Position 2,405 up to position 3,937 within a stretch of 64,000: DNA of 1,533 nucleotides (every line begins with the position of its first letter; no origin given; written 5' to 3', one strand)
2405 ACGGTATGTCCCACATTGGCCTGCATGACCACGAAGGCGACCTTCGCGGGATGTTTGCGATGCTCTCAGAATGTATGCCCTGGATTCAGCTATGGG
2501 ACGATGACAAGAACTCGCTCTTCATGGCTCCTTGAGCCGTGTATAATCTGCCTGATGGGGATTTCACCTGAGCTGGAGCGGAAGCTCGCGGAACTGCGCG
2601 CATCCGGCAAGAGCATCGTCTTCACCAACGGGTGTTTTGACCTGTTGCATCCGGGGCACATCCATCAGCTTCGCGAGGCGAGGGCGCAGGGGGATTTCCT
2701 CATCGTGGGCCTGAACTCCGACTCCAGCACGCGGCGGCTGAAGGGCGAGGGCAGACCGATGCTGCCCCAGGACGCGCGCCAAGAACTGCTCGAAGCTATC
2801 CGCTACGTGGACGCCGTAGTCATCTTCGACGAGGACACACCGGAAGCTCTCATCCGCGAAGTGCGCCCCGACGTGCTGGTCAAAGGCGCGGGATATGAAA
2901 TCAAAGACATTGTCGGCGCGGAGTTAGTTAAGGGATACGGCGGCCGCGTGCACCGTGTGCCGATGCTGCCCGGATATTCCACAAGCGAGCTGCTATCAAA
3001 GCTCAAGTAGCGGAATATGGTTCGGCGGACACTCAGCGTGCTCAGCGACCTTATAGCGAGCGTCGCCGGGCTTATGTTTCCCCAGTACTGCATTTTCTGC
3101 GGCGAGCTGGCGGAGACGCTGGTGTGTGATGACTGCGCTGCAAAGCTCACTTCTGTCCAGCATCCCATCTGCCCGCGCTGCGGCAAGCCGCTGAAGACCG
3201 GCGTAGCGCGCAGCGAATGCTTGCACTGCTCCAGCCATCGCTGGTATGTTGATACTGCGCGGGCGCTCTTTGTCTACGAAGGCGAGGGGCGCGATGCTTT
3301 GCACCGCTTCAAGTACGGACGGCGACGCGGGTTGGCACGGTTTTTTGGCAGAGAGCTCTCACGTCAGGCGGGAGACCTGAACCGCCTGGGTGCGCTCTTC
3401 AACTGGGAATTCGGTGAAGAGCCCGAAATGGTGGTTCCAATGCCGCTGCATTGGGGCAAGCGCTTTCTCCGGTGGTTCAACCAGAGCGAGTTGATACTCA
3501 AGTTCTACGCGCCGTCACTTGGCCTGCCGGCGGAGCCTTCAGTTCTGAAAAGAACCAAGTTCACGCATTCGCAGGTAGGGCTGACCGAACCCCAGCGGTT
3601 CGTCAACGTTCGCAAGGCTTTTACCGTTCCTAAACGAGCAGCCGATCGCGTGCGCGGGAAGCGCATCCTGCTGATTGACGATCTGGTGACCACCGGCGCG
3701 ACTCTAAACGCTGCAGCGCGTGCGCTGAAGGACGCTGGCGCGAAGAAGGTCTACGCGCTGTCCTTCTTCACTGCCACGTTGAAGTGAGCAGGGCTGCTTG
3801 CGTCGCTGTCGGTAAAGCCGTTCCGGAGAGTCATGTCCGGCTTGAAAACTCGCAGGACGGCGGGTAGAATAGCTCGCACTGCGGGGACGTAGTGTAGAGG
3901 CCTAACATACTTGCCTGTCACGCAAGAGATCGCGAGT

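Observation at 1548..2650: hldA and hldC split by a 1-kb cassette bounded by a 23-nt identical direct repeat that duplicates the hldC 5' end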

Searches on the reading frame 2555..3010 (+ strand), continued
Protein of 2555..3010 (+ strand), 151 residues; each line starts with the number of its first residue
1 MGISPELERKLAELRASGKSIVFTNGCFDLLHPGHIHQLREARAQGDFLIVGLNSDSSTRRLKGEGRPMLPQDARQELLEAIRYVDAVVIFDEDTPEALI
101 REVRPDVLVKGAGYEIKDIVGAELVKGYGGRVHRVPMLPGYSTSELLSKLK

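Call 72: find_encoding_contigs(protein=P0272, flank=3000, max_places=3)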
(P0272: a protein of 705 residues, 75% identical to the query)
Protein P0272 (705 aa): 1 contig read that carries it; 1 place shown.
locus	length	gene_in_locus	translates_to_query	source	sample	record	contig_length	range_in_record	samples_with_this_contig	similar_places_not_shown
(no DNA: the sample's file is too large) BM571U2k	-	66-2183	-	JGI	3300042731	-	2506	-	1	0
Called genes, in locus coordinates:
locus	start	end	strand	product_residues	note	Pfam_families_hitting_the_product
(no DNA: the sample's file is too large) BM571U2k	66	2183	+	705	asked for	-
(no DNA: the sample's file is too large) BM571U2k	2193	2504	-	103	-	?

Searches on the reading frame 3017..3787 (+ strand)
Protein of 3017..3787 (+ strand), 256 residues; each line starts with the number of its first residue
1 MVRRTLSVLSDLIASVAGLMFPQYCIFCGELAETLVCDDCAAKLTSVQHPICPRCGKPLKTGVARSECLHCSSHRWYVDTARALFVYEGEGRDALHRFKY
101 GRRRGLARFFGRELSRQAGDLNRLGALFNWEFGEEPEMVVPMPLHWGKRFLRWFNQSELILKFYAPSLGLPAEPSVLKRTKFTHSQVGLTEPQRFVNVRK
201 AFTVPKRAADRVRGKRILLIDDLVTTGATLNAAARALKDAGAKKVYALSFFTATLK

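Call 8: search_protein_families(library=pfam, proteins=[window:3017-3787:+], max_evalue=0.01)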
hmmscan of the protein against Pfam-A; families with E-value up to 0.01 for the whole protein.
window:3017-3787:+ (256 aa): 4 families
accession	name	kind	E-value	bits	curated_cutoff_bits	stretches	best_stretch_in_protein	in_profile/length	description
PF18912.6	DZR_2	-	1.8e-11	44.1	27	1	19-71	4-55/56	Double zinc ribbon domain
PF00156.33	Pribosyltran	-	5.1e-10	39.3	26.3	1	177-246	58-119/158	Phosphoribosyl transferase domain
PF14572.12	Pribosyl_synth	-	0.00043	20.7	27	1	211-249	80-118/184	Phosphoribosyl synthetase-associated domain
PF14681.12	UPRTase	-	0.0093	15.9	27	0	201-251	111-159/206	Uracil phosphoribosyltransferase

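Call 45: search_protein_families(library=ncbifam, proteins=[window:3017-3787:+], max_evalue=0.01)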
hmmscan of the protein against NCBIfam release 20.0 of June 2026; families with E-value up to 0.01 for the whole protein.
window:3017-3787:+ (256 aa): 35 families (the best 25 are shown)
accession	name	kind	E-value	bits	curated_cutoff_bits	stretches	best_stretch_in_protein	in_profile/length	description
TIGR00201.1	comF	subfamily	3.7e-26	92.2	233.55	1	37-249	1-187/190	ComF family protein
NF008616.0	PRK11595.1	equivalog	7.8e-26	90.9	304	1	30-248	16-221/227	DNA utilization protein GntX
TIGR01251.1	ribP_PPkin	subfamily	6.1e-09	35.2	113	1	210-248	206-244/309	ribose-phosphate diphosphokinase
NF002320.0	PRK01259.1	subfamily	8.1e-08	32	297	1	212-248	212-248/316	ribose-phosphate diphosphokinase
NF002095.0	PRK00934.1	equivalog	1.5e-07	30.9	296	1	211-248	202-239/287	ribose-phosphate diphosphokinase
NF005592.0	PRK07322.1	subfamily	3.3e-07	29.9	143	1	205-251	111-157/180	adenine phosphoribosyltransferase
NF002618.0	PRK02269.1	equivalog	5e-07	29.6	460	1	209-248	212-251/321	ribose-phosphate diphosphokinase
NF005299.0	PRK06827.1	subfamily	8.9e-07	27.9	327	1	210-253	261-307/383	phosphoribosylpyrophosphate synthetase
NF003428.0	PRK04923.1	equivalog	2.1e-06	27.1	536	1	211-248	214-251/319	ribose-phosphate diphosphokinase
NF002844.0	PRK03092.1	equivalog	2.3e-06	27.1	438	1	206-247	215-256/326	ribose-phosphate diphosphokinase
NF005537.0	PRK07199.1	subfamily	6.6e-06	25.4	322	1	206-247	203-244/301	ribose-phosphate diphosphokinase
NF002686.0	PRK02458.1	equivalog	7.2e-06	25.7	506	1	211-249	215-253/323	ribose-phosphate diphosphokinase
NF002758.0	PRK02812.1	equivalog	7.2e-06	25.4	518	1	211-249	227-265/330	ribose-phosphate pyrophosphokinase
NF002634.0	PRK02304.1-3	equivalog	1.4e-05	24.9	170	1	213-245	117-149/182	adenine phosphoribosyltransferase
TIGR00336.1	pyrE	equivalog_domain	1.6e-05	24.8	106.8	1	212-251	106-145/173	orotate phosphoribosyltransferase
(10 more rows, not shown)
